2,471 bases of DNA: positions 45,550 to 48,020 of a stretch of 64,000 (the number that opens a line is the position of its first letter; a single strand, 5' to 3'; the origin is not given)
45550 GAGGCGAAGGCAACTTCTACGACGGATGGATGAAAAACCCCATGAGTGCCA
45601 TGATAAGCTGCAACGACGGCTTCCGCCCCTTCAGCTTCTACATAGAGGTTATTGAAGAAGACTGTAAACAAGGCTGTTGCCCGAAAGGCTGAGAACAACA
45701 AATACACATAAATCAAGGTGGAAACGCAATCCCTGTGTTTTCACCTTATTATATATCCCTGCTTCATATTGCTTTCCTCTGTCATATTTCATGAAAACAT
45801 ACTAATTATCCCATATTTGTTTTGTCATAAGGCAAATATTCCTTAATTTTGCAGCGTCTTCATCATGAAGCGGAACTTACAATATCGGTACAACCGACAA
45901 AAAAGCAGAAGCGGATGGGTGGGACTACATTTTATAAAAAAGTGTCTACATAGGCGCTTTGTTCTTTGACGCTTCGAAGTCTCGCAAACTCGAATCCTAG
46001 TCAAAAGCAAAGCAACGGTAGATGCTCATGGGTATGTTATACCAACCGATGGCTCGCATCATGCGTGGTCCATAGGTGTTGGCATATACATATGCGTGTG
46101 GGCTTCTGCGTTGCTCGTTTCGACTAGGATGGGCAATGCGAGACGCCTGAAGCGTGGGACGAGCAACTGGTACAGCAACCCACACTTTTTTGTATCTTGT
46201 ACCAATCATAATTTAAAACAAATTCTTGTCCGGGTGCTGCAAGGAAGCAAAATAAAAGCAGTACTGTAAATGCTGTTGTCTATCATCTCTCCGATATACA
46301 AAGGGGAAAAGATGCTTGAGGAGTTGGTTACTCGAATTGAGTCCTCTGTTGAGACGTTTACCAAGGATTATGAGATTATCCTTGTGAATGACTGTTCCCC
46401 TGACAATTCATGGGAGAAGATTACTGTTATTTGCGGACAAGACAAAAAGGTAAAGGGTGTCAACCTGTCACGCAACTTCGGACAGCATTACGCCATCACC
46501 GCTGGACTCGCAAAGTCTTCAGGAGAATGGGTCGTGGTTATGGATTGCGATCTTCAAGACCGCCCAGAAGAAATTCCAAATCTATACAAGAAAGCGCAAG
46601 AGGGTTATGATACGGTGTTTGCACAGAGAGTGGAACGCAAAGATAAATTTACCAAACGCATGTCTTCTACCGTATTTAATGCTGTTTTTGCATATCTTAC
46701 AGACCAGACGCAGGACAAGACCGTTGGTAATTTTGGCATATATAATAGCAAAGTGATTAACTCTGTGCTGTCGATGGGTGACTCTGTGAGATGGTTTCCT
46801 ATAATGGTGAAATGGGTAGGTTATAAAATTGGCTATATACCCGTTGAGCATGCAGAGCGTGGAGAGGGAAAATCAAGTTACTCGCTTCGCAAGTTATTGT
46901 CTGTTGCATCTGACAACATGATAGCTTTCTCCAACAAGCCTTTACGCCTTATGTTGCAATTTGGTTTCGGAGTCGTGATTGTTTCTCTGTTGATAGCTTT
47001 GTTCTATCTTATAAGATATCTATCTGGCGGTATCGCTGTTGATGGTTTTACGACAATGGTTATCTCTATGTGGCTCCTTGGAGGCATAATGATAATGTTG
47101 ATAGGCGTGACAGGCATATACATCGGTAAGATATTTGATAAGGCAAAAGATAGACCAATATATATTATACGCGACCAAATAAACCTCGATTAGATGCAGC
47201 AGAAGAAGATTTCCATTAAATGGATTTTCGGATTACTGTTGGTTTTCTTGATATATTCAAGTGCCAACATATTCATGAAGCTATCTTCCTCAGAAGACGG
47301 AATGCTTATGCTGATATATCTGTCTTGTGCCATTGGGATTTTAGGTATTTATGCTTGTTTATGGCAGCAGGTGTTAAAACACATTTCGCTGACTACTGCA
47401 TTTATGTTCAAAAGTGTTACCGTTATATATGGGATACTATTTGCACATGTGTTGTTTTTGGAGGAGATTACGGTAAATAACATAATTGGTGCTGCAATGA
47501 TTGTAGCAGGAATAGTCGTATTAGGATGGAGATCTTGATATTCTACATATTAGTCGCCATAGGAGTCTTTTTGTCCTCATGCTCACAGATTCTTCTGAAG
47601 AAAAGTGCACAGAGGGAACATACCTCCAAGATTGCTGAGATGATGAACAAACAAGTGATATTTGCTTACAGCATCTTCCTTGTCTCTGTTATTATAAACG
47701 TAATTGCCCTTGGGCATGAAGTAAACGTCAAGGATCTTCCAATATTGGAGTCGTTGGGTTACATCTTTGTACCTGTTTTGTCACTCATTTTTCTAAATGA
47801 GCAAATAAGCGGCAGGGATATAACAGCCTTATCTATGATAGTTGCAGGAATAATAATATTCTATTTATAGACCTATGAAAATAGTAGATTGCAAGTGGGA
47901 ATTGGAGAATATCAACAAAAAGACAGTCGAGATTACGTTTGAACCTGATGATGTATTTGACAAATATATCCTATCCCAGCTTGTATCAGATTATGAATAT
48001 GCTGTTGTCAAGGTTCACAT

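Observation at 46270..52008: Arn/Gtr-style undecaprenyl-phosphate surface-modification operon apparently rewired to a dTDP-4-amino-4,6-dideoxyhexose donor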

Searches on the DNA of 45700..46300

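Call 52: search_rna_families(source=window, start=45700, end=46300, threshold=evalue, max_evalue=10)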
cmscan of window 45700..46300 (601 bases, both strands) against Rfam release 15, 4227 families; matches with E-value up to 10: 3.
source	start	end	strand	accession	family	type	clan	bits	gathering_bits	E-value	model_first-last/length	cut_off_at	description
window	45993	46071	-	RF00335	snoZ13_snr52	Gene; snRNA; snoRNA; CD-box;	-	22.6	47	0.14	1-101/101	no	Small nucleolar RNA Z13/snr52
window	46163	46239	+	RF01414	Dicty_Class_I_RNA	Gene;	-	18.3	41.5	1.2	1-56/56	no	Class I RNA from Dictyostelium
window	45786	45933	+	RF01440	S_pombe_snR42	Gene; snRNA; snoRNA; HACA-box;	CL00032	14.5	90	6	1-208/208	no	small nucleolar RNA snR42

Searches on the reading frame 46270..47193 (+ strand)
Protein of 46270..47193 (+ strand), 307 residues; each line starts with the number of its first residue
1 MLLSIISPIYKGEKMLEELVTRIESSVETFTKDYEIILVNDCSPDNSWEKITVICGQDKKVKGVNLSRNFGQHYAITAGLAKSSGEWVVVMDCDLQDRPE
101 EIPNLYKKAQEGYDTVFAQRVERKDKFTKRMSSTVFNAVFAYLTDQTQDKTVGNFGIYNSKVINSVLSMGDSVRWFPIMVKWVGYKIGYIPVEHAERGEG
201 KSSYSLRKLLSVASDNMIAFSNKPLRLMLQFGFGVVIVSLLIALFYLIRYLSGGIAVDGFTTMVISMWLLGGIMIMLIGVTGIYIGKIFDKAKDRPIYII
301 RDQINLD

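Call 3: search_protein_families(library=pfam, proteins=[window:46270-47193:+], max_evalue=0.1)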
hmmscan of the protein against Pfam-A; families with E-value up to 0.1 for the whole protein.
window:46270-47193:+ (307 aa): 2 families
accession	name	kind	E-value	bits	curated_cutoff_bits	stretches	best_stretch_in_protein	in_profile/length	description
PF00535.33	Glycos_transf_2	-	2.7e-29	102.7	23.3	1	4-150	1-147/168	Glycosyl transferase family 2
PF10111.15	Glyco_tranf_2_2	-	0.00014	21.9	27.3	1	4-96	1-93/276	Glycosyltransferase like family 2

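Call 4: search_protein_families(library=ncbifam, proteins=[window:46270-47193:+], max_evalue=0.1)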
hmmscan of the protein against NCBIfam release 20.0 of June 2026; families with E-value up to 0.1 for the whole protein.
window:46270-47193:+ (307 aa): 19 families
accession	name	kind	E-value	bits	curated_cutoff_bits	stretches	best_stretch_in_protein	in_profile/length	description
NF047588.1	GlcsyltransPgfSStrep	equivalog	1.3e-65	221.7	500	1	1-302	1-304/308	glycosyltransferase PgfS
NF007986.1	PRK10714.1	equivalog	8.7e-56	189.2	529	1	3-304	8-312/316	undecaprenyl-phosphate 4-deoxy-4-formamido-L-arabinose transferase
NF047683.1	TeichurnBiosyTuaG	equivalog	6.7e-13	48.9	400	1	2-102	7-104/252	teichuronic acid biosynthesis protein TuaG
NF050050.1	ProtGlycPglI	equivalog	1.5e-11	44.2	500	1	3-134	4-134/306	GalNAc(5)-diNAcBac-PP-undecaprenol beta-1,3-glucosyltransferase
NF007482.0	PRK10073.1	equivalog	1.3e-10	40.8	423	1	2-109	7-110/334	glycosyltransferase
TIGR03937.1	PgaC_IcaA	equivalog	6.4e-10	38.5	422.3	1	3-94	47-135/407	poly-beta-1,6-N-acetyl-D-glucosamine synthase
NF041875.1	EPS_EpsD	equivalog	4e-07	29.8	370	1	3-126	1-121/325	exopolysaccharide biosynthesis glycosyltransferase EpsD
NF041391.1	DPhHxTase_Halo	equivalog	9e-07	28.1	375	1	19-197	9-186/213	dolichyl-phosphate hexose transferase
TIGR03111.1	glyc2_xrt_Gpos1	hypoth_equivalog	4.2e-06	25.8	363.95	1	4-108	52-155/439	TIGR03111 family XrtG-associated glycosyltransferase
NF038302.1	EPS_HpsE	equivalog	4.6e-06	25.8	300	1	3-110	3-112/307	hormogonium polysaccharide biosynthesis glycosyltransferase HpsE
NF053739.1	GlytfEpsEBac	equivalog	2.2e-05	23.6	450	1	3-94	3-92/265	glycosyltransferase EpsE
TIGR04283.1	glyco_like_mftF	equivalog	3.9e-05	23.3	182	1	3-135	1-124/221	TIGR04283 family arsenosugar biosynthesis glycosyltransferase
NF041394.1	GtaseAglG_Halo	equivalog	0.00047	19.5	440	1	3-107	3-105/304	glucosyl-dolichyl phosphate glucuronosyltransferase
TIGR03965.1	mycofact_glyco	equivalog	0.00057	18.9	280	1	5-101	78-171/467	mycofactocin biosynthesis glycosyltransferase MftF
NF045692.1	OglycostaseCruG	equivalog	0.0016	17.4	600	1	26-116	59-160/386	2'-O-glycosyltransferase CruG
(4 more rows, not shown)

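Call 62: search_solved_structures(query=window:46270-47193:+, max_evalue=0.00001)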
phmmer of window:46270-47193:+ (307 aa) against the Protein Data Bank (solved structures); distinct sequences matched with E-value up to 0.00001: 11.
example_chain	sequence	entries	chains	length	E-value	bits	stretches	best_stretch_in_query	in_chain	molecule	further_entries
5eke_A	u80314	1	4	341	4.8e-54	186.9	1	3-303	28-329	Uncharacterized glycosyltransferase sll0501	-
5ekp_C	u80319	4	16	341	6.9e-54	186.4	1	3-303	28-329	Uncharacterized glycosyltransferase sll0501 | Glycosyltransferase sll0501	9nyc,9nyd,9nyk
9nye_A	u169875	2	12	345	7.2e-54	186.3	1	3-303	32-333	Glycosyltransferase sll0501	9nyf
9hwj_A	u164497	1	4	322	2.6e-46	161.5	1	3-303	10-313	Undecaprenyl-phosphate 4-deoxy-4-formamido-L-arabinose transferase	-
9bhc_C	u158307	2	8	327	3.2e-45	157.9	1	3-302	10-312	Undecaprenyl-phosphate 4-deoxy-4-formamido-L-arabinose transferase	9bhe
8vxh_A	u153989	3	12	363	4.7e-45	157.4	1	3-302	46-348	Undecaprenyl-phosphate 4-deoxy-4-formamido-L-arabinose transferase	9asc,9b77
5mlz_A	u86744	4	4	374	1.4e-16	63.9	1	2-124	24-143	Dolichol monophosphate mannose synthase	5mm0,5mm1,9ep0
3bcv_A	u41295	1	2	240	1.3e-06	31.2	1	3-117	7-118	Putative glycosyltransferase protein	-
5hea_A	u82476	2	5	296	2.1e-06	30.5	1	2-107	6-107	Putative glycosyltransferase (GalT1)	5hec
8vh7_A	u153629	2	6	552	6.5e-06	28.9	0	22-97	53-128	Heparosan synthase B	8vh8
8viw_A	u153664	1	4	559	6.7e-06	28.9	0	22-97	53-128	Heparosan synthase B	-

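Call 81: search_solved_structures(query=window:46270-47193:+, max_evalue=1e-40, show_alignments=4)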
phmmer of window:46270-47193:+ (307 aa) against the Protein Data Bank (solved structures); distinct sequences matched with E-value up to 1e-40: 6.
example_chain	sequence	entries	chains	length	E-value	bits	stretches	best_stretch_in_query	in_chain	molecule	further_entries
5eke_A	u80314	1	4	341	4.8e-54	186.9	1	3-303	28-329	Uncharacterized glycosyltransferase sll0501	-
5ekp_C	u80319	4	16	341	6.9e-54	186.4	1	3-303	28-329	Uncharacterized glycosyltransferase sll0501 | Glycosyltransferase sll0501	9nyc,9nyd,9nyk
9nye_A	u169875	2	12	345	7.2e-54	186.3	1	3-303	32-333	Glycosyltransferase sll0501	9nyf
9hwj_A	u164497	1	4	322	2.6e-46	161.5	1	3-303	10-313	Undecaprenyl-phosphate 4-deoxy-4-formamido-L-arabinose transferase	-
9bhc_C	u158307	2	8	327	3.2e-45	157.9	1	3-302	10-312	Undecaprenyl-phosphate 4-deoxy-4-formamido-L-arabinose transferase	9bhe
8vxh_A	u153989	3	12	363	4.7e-45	157.4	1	3-302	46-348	Undecaprenyl-phosphate 4-deoxy-4-formamido-L-arabinose transferase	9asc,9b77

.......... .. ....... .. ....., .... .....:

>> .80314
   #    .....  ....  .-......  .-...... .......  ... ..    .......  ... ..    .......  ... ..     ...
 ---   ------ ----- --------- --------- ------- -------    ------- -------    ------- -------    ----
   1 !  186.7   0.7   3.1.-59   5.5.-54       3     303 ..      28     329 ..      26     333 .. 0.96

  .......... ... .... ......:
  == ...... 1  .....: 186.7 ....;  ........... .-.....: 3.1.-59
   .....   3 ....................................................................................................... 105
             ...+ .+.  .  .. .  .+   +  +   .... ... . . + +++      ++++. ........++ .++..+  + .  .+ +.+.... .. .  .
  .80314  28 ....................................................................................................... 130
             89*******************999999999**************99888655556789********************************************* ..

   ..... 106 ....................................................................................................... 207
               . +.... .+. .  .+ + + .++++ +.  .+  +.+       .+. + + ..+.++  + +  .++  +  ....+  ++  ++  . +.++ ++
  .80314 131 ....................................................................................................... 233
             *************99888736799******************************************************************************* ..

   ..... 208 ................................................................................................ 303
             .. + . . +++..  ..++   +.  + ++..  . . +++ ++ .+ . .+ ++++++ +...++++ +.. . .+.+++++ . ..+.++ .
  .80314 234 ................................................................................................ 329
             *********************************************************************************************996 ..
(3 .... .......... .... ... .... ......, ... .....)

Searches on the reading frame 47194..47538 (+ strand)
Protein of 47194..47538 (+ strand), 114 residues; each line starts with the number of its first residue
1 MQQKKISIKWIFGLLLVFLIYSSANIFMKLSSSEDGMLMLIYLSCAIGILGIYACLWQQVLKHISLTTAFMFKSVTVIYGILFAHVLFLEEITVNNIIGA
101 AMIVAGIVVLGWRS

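Call 3: search_protein_families(library=pfam, proteins=[window:47194-47538:+], max_evalue=0.1)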
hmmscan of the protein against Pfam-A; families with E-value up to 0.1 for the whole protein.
window:47194-47538:+ (114 aa): 1 family
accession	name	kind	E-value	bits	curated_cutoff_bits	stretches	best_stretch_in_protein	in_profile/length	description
PF00892.27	EamA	-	7e-09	36.5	28.2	1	8-110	36-133/135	EamA-like transporter family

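Call 4: search_protein_families(library=ncbifam, proteins=[window:47194-47538:+], max_evalue=0.1)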
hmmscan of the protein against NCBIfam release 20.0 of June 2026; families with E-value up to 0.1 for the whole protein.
window:47194-47538:+ (114 aa): 5 families
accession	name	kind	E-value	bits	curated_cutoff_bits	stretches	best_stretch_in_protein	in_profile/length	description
NF011625.2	PRK15051.1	equivalog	7.9e-08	32.5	92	1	36-111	33-108/111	4-amino-4-deoxy-L-arabinose-phosphoundecaprenol flippase subunit ArnE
TIGR00950.1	2A78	equivalog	0.0012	18.4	230.2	1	13-107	171-263/264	carboxylate/amino acid/amine transporter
NF002816.2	PRK02971.1-2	equivalog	0.0036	17.8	99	1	37-110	41-116/120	4-amino-4-deoxy-L-arabinose-phosphoundecaprenol flippase subunit ArnF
NF008566.0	PRK11513.1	equivalog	0.004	17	170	1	4-103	8-105/176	cytochrome b561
NF051482.1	EbrB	exception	0.0094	16.6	160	1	42-110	33-101/105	SMR family multidrug efflux transporter EbrB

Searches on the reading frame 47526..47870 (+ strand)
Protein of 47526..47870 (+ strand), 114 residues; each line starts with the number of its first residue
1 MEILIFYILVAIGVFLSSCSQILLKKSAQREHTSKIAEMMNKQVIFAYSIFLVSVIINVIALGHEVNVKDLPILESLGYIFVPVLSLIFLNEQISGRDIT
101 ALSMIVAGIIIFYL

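Call 3: search_protein_families(library=pfam, proteins=[window:47526-47870:+], max_evalue=0.1)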
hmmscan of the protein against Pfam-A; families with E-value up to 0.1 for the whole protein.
window:47526-47870:+ (114 aa): 3 families
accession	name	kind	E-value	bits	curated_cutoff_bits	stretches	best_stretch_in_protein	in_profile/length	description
PF00892.27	EamA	-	0.00015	22.5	28.2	1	6-113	35-134/135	EamA-like transporter family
PF08449.17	UAA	-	0.0092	15.6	26.2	1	27-114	54-140/311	UAA transporter family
PF09682.15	Phage_holin_6_1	-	0.085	13.7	24.9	1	4-50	8-54/101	Bacteriophage holin of superfamily 6 (Holin_LLH)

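Call 4: search_protein_families(library=ncbifam, proteins=[window:47526-47870:+], max_evalue=0.1)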
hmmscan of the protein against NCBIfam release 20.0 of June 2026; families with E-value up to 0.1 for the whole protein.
window:47526-47870:+ (114 aa): 4 families
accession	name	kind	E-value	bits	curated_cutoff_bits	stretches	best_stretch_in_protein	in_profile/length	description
NF007767.1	PRK10452.1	equivalog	0.00074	19.7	122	1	5-111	2-100/120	multidrug/spermidine efflux SMR transporter subunit MdtJ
NF011625.2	PRK15051.1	equivalog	0.0045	17.2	92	1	8-112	4-107/111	4-amino-4-deoxy-L-arabinose-phosphoundecaprenol flippase subunit ArnE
TIGR03340.1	phn_DUF6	hypoth_equivalog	0.021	14.5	288.15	1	10-111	180-280/281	phosphonate utilization associated putative membrane protein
NF051481.1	EbrA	exception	0.032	14.6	160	1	4-112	2-102/104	SMR family multidrug efflux transporter EbrA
